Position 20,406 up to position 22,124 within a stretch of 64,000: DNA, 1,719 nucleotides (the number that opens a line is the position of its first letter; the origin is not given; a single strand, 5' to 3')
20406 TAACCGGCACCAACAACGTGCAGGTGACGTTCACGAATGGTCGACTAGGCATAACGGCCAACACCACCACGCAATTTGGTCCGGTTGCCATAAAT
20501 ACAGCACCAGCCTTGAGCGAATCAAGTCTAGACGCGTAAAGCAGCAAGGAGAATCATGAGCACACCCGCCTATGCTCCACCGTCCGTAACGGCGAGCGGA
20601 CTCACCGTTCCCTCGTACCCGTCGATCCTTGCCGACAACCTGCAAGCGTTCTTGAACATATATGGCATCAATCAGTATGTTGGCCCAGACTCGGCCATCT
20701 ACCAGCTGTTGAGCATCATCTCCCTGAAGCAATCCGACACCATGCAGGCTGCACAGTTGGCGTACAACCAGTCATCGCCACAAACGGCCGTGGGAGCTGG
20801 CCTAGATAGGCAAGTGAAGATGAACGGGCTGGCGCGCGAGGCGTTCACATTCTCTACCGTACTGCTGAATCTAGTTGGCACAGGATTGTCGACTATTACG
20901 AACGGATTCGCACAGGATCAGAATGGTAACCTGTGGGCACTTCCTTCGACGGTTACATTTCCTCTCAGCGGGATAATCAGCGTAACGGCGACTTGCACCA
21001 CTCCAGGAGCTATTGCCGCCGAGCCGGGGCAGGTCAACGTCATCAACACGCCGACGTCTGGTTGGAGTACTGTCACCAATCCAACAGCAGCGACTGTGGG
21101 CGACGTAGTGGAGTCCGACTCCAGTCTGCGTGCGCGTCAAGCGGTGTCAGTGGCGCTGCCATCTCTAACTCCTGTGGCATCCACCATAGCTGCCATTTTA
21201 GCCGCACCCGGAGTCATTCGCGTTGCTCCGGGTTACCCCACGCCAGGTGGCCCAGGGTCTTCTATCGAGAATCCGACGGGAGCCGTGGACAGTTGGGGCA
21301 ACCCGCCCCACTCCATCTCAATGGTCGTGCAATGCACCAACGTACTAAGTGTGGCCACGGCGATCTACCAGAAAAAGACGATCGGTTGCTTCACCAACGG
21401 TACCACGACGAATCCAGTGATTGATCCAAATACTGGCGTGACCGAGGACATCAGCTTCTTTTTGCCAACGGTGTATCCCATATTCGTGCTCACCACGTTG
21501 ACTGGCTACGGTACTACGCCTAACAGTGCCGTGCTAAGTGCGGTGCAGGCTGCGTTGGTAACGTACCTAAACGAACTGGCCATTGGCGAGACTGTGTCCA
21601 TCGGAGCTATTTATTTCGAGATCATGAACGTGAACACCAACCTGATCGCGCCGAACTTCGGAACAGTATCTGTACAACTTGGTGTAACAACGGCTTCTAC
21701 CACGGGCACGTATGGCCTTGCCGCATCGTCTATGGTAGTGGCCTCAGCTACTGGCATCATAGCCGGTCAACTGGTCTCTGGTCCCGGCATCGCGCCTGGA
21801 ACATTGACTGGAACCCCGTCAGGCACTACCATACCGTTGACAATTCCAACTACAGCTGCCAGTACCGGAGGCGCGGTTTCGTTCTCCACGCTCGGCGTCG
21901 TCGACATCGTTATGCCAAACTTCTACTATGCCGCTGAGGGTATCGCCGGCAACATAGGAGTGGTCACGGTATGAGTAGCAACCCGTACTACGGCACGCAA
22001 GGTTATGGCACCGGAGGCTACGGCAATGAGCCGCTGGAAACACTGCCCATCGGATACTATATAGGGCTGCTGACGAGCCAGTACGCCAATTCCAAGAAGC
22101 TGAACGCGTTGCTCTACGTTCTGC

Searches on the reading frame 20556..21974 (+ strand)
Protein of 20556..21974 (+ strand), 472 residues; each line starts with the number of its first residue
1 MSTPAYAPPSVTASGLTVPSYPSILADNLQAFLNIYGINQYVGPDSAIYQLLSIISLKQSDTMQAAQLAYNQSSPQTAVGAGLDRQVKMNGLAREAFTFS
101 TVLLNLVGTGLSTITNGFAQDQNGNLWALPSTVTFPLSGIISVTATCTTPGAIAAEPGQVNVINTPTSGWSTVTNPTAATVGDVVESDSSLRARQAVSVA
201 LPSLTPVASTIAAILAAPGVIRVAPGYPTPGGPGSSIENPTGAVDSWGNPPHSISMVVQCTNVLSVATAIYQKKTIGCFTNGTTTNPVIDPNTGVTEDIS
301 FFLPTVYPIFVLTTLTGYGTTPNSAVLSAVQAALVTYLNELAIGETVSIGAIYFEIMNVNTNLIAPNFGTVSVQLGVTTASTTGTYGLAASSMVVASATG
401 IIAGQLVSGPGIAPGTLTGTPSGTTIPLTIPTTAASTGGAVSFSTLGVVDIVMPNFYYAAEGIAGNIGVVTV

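Call 15: search_protein_families(library=phrogs, proteins=[window:20556-21974:+], max_evalue=0.001)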
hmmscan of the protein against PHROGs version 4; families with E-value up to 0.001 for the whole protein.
window:20556-21974:+ (472 aa): 1 family
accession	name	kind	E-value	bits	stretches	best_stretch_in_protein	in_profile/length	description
phrog_6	-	tail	9.5e-52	177.3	1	10-391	61-411/548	baseplate wedge subunit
